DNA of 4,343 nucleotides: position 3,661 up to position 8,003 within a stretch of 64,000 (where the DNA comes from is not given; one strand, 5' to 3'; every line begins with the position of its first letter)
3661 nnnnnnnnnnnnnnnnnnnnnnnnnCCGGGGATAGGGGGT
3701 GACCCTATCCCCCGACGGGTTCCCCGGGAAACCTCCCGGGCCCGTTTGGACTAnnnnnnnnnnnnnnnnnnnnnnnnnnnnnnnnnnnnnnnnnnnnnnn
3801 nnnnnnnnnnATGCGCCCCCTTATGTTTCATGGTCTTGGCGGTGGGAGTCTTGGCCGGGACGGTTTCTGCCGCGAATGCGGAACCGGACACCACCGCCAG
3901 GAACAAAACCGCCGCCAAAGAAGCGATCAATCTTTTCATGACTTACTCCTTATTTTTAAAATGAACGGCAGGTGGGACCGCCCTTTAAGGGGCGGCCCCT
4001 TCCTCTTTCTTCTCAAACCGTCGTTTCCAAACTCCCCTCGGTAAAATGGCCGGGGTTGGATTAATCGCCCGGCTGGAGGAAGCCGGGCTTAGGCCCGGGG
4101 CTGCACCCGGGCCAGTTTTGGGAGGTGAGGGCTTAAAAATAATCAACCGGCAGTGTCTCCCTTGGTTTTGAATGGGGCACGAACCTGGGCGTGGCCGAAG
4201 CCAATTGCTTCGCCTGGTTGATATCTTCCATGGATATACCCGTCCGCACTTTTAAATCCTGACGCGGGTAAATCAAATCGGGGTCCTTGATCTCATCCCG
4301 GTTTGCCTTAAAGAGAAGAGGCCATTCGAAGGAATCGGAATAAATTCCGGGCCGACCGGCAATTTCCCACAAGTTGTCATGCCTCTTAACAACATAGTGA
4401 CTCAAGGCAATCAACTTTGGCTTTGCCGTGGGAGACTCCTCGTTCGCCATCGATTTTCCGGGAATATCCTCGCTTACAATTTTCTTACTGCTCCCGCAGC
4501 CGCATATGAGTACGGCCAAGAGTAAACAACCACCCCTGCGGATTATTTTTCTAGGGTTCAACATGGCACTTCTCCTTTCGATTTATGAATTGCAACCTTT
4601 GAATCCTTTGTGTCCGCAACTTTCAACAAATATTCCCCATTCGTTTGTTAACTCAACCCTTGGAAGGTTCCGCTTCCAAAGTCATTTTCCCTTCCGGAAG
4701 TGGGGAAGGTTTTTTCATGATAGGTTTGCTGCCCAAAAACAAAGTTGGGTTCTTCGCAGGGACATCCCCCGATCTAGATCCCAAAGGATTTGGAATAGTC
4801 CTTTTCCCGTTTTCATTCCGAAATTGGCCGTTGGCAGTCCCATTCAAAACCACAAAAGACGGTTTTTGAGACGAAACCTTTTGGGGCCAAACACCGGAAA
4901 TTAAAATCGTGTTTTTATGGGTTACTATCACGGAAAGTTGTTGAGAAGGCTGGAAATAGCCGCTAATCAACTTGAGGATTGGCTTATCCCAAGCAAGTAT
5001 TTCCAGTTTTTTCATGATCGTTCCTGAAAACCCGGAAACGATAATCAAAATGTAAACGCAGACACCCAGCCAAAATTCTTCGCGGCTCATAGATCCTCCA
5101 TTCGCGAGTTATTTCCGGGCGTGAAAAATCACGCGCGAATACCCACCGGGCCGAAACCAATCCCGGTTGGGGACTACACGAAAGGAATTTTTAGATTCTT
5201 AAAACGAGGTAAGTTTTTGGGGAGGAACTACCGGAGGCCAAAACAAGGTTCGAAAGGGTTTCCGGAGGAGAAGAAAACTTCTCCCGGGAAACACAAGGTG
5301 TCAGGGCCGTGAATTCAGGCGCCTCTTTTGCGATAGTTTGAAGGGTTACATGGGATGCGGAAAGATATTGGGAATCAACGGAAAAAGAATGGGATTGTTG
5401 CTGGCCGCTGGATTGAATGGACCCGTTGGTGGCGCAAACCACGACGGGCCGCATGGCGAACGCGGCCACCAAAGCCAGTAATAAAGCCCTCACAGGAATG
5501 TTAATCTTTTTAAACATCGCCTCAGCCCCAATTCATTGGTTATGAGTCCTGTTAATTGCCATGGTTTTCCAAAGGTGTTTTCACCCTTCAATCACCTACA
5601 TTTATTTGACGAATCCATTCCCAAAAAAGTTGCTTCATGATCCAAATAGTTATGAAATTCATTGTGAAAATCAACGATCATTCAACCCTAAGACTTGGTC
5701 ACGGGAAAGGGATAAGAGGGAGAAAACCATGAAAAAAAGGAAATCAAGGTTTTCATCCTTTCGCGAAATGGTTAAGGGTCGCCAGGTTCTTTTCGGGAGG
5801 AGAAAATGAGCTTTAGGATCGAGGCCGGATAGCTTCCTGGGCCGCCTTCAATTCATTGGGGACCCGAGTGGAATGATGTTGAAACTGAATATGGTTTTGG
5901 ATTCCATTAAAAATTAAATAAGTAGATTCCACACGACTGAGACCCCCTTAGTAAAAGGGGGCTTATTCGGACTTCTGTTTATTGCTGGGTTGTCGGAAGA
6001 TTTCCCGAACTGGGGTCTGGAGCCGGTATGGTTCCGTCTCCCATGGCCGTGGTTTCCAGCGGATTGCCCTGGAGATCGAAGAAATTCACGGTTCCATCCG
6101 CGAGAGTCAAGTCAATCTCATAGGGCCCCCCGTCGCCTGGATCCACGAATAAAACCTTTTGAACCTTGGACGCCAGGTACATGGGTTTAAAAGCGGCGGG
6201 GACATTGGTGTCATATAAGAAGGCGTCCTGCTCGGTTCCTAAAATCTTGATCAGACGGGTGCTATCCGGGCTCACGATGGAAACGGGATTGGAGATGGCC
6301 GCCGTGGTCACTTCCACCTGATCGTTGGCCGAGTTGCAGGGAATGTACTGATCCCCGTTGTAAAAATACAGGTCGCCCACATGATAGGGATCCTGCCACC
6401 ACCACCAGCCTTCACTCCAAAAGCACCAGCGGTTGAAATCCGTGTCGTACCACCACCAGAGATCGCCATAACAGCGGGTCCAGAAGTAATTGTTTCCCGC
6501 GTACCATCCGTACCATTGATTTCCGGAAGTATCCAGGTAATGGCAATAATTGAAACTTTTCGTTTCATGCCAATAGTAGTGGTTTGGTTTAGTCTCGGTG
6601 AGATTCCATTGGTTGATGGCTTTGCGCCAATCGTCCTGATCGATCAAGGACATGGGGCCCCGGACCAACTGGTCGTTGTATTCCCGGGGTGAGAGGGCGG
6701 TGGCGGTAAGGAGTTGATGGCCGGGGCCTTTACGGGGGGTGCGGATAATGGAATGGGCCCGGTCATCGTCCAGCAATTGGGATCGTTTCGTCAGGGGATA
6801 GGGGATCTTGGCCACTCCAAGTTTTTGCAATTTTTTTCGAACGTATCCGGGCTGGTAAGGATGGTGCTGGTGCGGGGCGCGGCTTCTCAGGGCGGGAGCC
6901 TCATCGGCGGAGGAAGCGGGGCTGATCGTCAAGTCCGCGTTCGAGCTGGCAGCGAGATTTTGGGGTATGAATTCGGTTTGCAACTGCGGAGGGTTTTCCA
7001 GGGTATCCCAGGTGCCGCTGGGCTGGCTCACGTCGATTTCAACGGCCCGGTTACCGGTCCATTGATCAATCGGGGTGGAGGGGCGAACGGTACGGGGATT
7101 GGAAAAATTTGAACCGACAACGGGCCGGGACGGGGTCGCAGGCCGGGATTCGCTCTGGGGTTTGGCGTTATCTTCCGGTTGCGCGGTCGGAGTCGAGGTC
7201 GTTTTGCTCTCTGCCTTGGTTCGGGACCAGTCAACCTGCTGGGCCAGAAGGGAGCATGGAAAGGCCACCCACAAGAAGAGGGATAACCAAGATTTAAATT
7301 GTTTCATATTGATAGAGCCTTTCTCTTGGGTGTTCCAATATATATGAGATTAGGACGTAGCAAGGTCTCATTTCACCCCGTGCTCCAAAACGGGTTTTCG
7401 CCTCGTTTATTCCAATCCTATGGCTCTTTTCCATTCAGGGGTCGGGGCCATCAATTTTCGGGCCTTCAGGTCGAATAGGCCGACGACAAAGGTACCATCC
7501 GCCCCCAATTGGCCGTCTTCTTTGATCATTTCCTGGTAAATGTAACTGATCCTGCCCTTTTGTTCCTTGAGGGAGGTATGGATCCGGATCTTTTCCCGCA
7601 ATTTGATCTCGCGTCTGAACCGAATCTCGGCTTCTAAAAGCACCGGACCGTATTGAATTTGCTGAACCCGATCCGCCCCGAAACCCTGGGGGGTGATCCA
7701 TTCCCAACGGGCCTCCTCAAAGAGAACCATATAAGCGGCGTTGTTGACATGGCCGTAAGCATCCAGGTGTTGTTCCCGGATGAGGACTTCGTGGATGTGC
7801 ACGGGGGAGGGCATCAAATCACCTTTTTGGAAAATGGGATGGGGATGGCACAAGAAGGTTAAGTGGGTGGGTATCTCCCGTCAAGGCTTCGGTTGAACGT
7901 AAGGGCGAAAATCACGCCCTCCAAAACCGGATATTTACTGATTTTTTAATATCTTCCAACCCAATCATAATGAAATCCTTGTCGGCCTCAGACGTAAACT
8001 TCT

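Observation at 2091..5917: kdp operon split by a 3.7 kb insertion flanked by a degenerate copy of the kdpC 3' end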

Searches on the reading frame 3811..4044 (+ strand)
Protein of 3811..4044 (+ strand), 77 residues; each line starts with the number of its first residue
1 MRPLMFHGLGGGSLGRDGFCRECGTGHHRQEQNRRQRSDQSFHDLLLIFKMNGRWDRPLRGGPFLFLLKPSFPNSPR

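Call 62: search_protein_families(library=pfam, proteins=[window:3811-4044:+], max_evalue=0.1)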
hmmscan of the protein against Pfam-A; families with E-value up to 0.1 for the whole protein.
window:3811-4044:+ (77 aa): 1 family
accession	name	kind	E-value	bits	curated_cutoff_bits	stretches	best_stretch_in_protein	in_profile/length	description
PF14446.12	Prok-RING_1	-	0.092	13.1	29.1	0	20-30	23-33/54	Prokaryotic RING finger family 1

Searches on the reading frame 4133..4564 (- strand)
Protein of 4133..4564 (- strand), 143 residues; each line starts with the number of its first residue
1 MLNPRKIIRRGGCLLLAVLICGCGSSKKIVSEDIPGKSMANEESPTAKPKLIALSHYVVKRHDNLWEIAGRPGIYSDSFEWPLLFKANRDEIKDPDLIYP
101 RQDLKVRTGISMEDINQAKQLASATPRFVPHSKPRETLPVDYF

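Call 9: search_protein_families(library=pfam, proteins=[window:4133-4564:-], max_evalue=0.01)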
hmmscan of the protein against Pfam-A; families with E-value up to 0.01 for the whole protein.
window:4133-4564:- (143 aa): 1 family
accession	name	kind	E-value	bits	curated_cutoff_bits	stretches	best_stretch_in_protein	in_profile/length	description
PF01476.26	LysM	-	0.00015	22.1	20.9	1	57-106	1-42/43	LysM domain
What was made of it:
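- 4133..4564 (-): LysM-domain lipoprotein, 143 aa. Pfam LysM (call 9).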

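Call 63: search_protein_families(library=phrogs, proteins=[window:4133-4564:-], max_evalue=0.001)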
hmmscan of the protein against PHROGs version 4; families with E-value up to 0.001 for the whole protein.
window:4133-4564:- (143 aa): 3 families
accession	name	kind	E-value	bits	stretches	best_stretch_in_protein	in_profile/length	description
phrog_380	-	lysis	1.2e-07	32.1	1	45-109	174-237/309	endolysin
phrog_14367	-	unknown function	3.4e-05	22.9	1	53-109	518-571/869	-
phrog_21966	-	unknown function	0.00016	22.7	1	53-106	93-144/146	-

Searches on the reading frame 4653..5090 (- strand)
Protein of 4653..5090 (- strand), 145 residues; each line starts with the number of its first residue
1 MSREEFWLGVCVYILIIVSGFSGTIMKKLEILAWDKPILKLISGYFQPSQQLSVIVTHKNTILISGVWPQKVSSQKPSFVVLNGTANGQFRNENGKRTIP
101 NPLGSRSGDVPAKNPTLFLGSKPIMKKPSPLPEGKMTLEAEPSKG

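Call 9: search_protein_families(library=pfam, proteins=[window:4653-5090:-], max_evalue=0.01)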
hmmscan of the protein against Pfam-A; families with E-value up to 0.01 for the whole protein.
window:4653-5090:- (145 aa): 0 families
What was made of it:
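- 4653..5090 (-): orf145, a module protein of unknown function. No Pfam hit (call 9).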

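Call 63: search_protein_families(library=phrogs, proteins=[window:4653-5090:-], max_evalue=0.001)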
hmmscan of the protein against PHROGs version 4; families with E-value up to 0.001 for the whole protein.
window:4653-5090:- (145 aa): 0 families

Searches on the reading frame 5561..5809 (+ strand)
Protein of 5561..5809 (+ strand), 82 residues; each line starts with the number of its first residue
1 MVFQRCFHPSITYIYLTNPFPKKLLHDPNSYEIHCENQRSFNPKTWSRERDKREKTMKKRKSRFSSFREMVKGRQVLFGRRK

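Call 9: search_protein_families(library=pfam, proteins=[window:5561-5809:+], max_evalue=0.01)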
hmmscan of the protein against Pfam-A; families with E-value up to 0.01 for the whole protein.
window:5561-5809:+ (82 aa): 0 families

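Call 63: search_protein_families(library=phrogs, proteins=[window:5561-5809:+], max_evalue=0.001)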
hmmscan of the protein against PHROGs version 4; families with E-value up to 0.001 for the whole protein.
window:5561-5809:+ (82 aa): 0 families
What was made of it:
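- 5518..5850 (.): AT-rich spacer upstream of orf108. It contains the mechanical ORF 5561-5809, which is probably not a gene. No family hits (calls 9, 63).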

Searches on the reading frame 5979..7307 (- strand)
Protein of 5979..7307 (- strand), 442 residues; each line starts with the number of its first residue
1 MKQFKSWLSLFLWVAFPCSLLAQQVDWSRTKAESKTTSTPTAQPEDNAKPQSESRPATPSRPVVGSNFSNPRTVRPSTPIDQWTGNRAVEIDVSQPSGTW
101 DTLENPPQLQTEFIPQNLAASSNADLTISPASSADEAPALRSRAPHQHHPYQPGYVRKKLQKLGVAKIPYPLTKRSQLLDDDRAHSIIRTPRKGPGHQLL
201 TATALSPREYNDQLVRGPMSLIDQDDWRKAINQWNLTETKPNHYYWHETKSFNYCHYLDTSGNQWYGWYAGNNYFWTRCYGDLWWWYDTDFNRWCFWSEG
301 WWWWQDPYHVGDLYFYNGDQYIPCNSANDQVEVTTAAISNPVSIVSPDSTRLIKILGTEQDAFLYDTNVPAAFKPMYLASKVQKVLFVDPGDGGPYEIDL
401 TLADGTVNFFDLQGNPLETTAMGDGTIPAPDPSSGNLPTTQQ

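Call 9: search_protein_families(library=pfam, proteins=[window:5979-7307:-], max_evalue=0.01)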
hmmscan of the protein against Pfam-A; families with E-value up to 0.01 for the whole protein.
window:5979-7307:- (442 aa): 0 families

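Call 23: find_homologous_proteins(query=window:5979-7307:-, max_evalue=0.00001)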
Query window:5979-7307:- (442 aa): 145 proteins with E <= 0.00001 among 4104 candidates; the best 120 are listed.
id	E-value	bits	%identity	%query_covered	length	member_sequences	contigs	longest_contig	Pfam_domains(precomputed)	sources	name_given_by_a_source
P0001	0.0e+0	1055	100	100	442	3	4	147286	-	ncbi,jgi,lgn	jgi:hypothetical protein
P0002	7.2e-219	746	73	95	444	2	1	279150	-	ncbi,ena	-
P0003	3.6e-206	704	69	97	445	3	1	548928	-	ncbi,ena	-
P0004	1.8e-205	701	65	100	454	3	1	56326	-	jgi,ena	-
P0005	7.2e-201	686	68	98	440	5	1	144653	-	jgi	jgi:hypothetical protein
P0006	2.3e-183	628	78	74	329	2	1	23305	-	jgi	jgi:hypothetical protein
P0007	3.6e-111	390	48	82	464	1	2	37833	-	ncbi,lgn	-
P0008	3.2e-109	384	51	80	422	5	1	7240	-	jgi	jgi:hypothetical protein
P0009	3.1e-106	374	45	89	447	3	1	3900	-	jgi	jgi:hypothetical protein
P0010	3.5e-106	374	56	63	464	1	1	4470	-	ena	-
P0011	6.8e-106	373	48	75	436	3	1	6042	-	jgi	-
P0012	1.7e-105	372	53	65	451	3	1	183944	-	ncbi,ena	-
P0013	1.8e-105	372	44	91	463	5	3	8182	-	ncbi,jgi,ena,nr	ncbi:MAG TPA: hypothetical protein VN963_06120 [bacterium]|nr:hypothetical protein [bacterium]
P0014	1.9e-105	372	44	91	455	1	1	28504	-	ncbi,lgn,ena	-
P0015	2.8e-105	371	45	89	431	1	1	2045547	-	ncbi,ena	-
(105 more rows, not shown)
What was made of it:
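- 5979..7307 (-): p442, a conserved hypothetical protein. It is the convergent neighbour of kdpC in empty-site relatives. Homologues P0002, P0003 and P0006 (call 23).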

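Call 24: find_encoding_contigs(protein=P0003, flank=10000, max_places=3)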
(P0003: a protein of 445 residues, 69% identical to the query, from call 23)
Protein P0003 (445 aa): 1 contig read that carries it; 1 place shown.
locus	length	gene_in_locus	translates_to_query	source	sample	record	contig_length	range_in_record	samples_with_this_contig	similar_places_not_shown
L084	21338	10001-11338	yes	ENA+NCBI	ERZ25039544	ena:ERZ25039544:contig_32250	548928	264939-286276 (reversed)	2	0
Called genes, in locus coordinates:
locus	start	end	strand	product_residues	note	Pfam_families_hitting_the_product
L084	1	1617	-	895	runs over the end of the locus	PF02702:KdpD, PF13493:DUF4118, PF13492:GAF_3, PF00512:HisKA, PF02518:HATPase_c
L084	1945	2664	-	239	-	PF00072:Response_reg, PF00486:Trans_reg_C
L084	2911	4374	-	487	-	PF07642:BBP2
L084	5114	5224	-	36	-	-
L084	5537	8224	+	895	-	PF02702:KdpD, PF13493:DUF4118, PF13492:GAF_3, PF00512:HisKA, PF02518:HATPase_c, PF13581:HATPase_c_2 (weak)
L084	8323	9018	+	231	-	PF00072:Response_reg, PF00486:Trans_reg_C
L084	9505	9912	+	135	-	PF20791:Acyl-ACP_TE_C (faint), PF13279:4HBT_2, PF03061:4HBT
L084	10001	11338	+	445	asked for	-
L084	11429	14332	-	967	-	-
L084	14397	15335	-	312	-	-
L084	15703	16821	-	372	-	-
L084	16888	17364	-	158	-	-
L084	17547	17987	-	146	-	-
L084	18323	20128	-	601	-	PF12833:HTH_18, PF00165:HTH_AraC (weak)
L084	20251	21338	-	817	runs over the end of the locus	-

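Call 25: find_encoding_contigs(protein=P0002, flank=10000, max_places=3)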
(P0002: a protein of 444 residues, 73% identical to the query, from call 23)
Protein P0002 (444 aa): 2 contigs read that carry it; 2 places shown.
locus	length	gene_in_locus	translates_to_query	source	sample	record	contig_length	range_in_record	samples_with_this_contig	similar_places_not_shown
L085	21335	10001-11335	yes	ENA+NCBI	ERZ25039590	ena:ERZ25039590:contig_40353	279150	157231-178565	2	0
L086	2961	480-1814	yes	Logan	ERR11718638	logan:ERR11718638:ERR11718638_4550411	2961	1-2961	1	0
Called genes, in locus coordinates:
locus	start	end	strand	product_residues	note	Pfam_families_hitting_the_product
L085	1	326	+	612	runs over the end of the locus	PF13520:AA_permease_2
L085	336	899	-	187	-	PF08768:THAP4_heme-bd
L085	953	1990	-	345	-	PF03824:NicO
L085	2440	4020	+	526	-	PF00982:Glyco_transf_20, PF13692:Glyco_trans_1_4 (faint)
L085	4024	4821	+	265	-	PF02358:Trehalose_PPase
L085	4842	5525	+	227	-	PF05552:MS_channel_1st_1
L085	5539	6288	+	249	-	PF19027:DUF5752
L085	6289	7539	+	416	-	PF21269:TreT_GT1, PF13524:Glyco_trans_1_2 (faint), PF00534:Glycos_transf_1, PF20706:GT4-conflict (faint), PF13692:Glyco_trans_1_4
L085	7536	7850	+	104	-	-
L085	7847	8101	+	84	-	-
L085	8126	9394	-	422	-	PF00999:Na_H_Exchanger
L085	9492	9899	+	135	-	PF20791:Acyl-ACP_TE_C (faint), PF13279:4HBT_2, PF03061:4HBT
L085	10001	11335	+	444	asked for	-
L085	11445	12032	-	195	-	PF02669:KdpC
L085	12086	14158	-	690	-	PF00122:E1-E2_ATPase, PF00702:Hydrolase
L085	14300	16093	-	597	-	PF03814:KdpA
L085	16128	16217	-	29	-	PF09604:Potass_KdpF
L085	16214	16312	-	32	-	-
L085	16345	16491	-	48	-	-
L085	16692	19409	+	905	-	PF02702:KdpD, PF13185:GAF_2 (faint), PF13493:DUF4118, PF13492:GAF_3, PF00512:HisKA, PF02518:HATPase_c, PF13581:HATPase_c_2 (weak)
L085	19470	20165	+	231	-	PF00072:Response_reg, PF00486:Trans_reg_C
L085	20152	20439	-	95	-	PF00356:LacI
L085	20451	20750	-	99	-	PF18962:Por_Secre_tail (weak)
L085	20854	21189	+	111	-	-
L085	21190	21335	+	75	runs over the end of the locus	-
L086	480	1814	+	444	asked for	-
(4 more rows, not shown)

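Call 26: find_encoding_contigs(protein=P0006, flank=10000, max_places=3)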
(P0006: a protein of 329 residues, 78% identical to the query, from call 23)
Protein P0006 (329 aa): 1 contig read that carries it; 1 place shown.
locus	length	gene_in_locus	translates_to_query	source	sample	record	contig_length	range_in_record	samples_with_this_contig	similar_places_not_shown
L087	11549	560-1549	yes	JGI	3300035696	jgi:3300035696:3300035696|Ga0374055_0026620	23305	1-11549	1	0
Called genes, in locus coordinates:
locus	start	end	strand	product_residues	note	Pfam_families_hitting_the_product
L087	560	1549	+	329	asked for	-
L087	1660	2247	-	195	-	PF02669:KdpC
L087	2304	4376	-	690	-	PF00122:E1-E2_ATPase, PF00702:Hydrolase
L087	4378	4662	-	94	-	-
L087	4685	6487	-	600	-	PF03814:KdpA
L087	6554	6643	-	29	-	PF09604:Potass_KdpF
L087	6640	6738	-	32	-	-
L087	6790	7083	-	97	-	-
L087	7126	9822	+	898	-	PF02702:KdpD, PF13493:DUF4118, PF13185:GAF_2 (faint), PF13492:GAF_3, PF00512:HisKA, PF02518:HATPase_c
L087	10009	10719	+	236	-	PF00072:Response_reg, PF00486:Trans_reg_C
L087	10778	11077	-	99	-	PF18962:Por_Secre_tail (weak)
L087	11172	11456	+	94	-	-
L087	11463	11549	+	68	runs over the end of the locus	-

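Call 46: find_encoding_contigs(protein=P0001, flank=10000, max_places=4)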
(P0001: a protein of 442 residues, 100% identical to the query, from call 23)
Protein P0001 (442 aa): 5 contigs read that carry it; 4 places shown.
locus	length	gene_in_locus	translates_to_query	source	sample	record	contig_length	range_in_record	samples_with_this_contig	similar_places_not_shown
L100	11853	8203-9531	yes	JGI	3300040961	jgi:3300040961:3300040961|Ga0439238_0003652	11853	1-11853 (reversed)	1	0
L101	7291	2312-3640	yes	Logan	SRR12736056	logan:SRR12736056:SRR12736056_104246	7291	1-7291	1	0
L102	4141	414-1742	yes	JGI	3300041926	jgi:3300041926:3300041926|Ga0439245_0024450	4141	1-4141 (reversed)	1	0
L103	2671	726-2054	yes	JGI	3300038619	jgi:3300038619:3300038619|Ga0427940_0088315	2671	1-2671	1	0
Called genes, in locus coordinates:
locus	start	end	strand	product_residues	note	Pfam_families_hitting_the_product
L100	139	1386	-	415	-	PF03781:FGE-sulfatase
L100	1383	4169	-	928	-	PF02702:KdpD, PF00582:Usp (weak), PF13493:DUF4118, PF13185:GAF_2 (weak), PF13492:GAF_3, PF00512:HisKA, PF02518:HATPase_c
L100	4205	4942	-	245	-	PF00072:Response_reg, PF00486:Trans_reg_C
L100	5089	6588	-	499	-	-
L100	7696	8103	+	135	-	PF20791:Acyl-ACP_TE_C (faint), PF13279:4HBT_2, PF03061:4HBT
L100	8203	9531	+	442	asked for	-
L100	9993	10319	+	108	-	-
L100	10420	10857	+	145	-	-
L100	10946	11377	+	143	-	-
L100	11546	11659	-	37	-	-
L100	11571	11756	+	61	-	-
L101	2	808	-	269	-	?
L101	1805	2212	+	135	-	PF20791:Acyl-ACP_TE_C (faint), PF13279:4HBT_2, PF03061:4HBT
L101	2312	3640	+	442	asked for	-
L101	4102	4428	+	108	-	-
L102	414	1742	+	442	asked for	-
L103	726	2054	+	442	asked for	-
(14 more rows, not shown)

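Call 63: search_protein_families(library=phrogs, proteins=[window:5979-7307:-], max_evalue=0.001)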
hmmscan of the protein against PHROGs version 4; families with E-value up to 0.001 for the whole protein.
window:5979-7307:- (442 aa): 0 families

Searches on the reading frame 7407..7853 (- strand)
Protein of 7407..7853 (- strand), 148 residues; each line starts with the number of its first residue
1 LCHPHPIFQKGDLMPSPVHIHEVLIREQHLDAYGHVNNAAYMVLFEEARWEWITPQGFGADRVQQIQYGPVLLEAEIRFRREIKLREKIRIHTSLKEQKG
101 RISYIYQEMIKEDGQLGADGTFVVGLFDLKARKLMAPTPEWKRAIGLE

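Call 9: search_protein_families(library=pfam, proteins=[window:7407-7853:-], max_evalue=0.01)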
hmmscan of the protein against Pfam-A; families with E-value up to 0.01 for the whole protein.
window:7407-7853:- (148 aa): 4 families
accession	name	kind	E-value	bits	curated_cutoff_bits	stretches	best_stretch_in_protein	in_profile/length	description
PF13279.12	4HBT_2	-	8.4e-24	84.8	25.5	1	29-141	5-118/122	Thioesterase-like superfamily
PF03061.28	4HBT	-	2e-14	54.1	20.6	1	33-117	1-78/79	Thioesterase superfamily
PF20791.3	Acyl-ACP_TE_C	-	6.5e-06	26.7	21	1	20-112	9-88/101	Acyl-ACP thioesterase C-terminal domain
PF01643.23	Acyl-ACP_TE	-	0.0044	17.2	23.7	1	25-140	10-126/131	Acyl-ACP thioesterase N-terminal domain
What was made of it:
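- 7407..7853 (-): 4HBT-type thioesterase, syntenic partner of p442. Pfam 4HBT_2 (call 9).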
